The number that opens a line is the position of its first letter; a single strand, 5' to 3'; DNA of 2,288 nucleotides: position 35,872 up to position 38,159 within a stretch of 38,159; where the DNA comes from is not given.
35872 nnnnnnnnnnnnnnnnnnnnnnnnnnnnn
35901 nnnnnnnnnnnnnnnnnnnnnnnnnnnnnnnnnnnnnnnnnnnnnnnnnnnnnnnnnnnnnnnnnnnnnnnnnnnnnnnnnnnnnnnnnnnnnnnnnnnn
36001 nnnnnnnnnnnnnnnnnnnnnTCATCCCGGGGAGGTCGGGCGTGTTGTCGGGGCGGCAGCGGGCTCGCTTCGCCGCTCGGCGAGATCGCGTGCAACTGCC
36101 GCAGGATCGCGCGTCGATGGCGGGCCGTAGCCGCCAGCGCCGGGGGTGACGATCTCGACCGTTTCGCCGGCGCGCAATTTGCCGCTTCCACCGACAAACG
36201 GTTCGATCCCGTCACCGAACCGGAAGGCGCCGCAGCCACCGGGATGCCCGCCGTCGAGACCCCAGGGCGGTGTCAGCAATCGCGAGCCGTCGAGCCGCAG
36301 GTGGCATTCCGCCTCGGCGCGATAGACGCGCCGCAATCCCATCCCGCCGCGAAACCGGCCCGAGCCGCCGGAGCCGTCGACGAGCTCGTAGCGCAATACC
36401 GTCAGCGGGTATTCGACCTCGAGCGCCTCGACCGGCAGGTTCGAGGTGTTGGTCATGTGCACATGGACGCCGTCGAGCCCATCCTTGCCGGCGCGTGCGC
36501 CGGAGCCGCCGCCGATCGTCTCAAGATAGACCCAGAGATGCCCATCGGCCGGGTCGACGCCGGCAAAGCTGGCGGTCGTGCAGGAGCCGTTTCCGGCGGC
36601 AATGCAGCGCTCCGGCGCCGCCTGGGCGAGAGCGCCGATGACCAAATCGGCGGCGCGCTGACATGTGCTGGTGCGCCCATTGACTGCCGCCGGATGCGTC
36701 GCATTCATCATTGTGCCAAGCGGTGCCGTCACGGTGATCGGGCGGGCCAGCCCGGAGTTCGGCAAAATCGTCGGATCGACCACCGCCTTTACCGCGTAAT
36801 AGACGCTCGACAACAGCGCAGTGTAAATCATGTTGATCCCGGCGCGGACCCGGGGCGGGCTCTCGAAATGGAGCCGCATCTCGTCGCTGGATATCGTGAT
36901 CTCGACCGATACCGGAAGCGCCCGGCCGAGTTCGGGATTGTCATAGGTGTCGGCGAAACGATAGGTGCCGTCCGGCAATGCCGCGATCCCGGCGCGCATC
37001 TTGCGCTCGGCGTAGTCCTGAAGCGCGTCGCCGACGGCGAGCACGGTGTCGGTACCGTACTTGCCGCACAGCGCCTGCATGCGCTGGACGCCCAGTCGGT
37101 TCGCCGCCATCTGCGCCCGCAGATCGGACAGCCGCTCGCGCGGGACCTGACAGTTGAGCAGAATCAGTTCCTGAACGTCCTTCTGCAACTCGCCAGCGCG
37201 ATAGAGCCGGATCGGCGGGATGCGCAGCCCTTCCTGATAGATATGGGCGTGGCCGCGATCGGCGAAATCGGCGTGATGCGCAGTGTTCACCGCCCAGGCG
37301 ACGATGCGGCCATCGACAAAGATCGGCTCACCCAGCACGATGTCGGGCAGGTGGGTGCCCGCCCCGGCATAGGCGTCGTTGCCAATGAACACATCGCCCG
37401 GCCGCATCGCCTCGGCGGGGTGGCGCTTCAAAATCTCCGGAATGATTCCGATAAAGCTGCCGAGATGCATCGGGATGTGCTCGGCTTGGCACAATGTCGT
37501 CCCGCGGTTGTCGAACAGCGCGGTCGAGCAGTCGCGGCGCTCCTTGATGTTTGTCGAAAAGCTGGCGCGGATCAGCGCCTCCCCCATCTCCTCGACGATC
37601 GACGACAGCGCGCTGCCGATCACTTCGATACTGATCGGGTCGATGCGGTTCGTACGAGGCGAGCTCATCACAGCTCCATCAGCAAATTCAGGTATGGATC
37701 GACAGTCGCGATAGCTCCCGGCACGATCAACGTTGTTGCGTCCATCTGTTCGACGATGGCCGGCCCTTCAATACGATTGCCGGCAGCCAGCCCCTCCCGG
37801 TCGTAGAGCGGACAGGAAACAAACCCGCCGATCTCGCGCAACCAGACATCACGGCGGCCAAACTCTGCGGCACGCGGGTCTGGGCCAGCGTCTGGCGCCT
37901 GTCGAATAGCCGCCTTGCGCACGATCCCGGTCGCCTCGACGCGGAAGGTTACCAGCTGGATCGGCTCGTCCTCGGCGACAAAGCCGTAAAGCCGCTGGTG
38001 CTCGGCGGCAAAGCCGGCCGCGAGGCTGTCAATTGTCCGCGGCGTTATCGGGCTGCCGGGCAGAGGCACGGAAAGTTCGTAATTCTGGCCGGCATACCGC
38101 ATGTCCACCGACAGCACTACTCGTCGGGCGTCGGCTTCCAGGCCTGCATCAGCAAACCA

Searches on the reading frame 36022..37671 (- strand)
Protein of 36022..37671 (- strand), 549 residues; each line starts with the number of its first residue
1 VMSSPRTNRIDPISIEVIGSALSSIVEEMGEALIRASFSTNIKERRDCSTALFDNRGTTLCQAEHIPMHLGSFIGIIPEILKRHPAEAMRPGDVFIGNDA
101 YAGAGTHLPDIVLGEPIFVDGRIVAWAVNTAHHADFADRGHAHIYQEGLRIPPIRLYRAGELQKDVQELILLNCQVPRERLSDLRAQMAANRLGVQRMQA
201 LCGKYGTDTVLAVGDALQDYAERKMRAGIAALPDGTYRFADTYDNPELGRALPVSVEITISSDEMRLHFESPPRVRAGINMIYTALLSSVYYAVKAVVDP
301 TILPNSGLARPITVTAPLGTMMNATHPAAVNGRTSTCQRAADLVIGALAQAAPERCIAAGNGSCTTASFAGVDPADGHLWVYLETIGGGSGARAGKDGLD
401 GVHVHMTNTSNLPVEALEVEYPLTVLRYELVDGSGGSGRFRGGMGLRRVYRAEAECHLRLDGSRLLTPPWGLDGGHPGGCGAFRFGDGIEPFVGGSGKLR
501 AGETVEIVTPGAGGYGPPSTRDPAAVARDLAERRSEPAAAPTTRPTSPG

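Call 74: search_protein_families(library=pfam, proteins=[window:36022-37671:-], max_evalue=0.01)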
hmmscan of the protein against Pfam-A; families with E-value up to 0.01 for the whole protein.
window:36022-37671:- (549 aa): 1 family
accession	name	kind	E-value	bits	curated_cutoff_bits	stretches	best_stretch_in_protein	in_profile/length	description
PF02538.19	Hydantoinase_B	-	1.2e-172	575.5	26.8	1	11-518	1-519/519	Hydantoinase B/oxoprolinase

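Call 80: find_homologous_proteins(query=window:36022-37671:-, max_evalue=1e-50)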
Query window:36022-37671:- (549 aa): 7977 proteins with E <= 1e-50 among 8000 candidates; the best 120 are listed.
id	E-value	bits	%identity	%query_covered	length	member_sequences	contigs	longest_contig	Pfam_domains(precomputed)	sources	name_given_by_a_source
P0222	0.0e+0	1244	100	100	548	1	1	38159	PF02538.20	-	-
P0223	0.0e+0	1231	99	100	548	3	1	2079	PF02538.20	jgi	-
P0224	0.0e+0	1116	91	97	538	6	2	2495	PF02538.20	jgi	jgi:N-methylhydantoinase B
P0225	0.0e+0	1115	89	100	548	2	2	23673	PF02538.20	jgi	jgi:N-methylhydantoinase B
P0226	0.0e+0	1113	90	99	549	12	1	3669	PF02538.20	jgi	jgi:N-methylhydantoinase B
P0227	0.0e+0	1113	91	97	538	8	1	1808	PF02538.20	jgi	-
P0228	0.0e+0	1113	90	98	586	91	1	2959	PF02538.20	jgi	-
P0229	0.0e+0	1112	90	99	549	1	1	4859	PF02538.20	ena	-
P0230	0.0e+0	1107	90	98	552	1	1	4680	PF02538.20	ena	-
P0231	0.0e+0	1104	90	98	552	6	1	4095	PF02538.20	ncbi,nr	ncbi:MAG TPA: hydantoinase B/oxoprolinase family protein [Stellaceae bacterium]|nr:hydantoinase B/ox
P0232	0.0e+0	1101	90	99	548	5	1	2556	PF02538.20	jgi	jgi:N-methylhydantoinase B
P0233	0.0e+0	1101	89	98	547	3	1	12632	PF02538.20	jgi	jgi:N-methylhydantoinase B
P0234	0.0e+0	1100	91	97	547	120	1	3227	PF02538.20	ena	-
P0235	0.0e+0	1097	91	97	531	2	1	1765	PF02538.20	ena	-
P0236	0.0e+0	1095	88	99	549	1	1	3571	PF02538.20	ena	-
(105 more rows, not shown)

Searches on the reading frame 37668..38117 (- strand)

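Call 74: search_protein_families(library=pfam, proteins=[window:37668-38117:-], max_evalue=0.01)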
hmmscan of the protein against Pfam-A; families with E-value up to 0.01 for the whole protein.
window:37668-38117:- (149 aa): 1 family
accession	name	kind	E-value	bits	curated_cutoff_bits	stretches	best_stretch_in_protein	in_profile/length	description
PF19278.4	Hydant_A_C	-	7.9e-16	58.4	21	1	4-138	45-180/193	Hydantoinase/oxoprolinase C-terminal domain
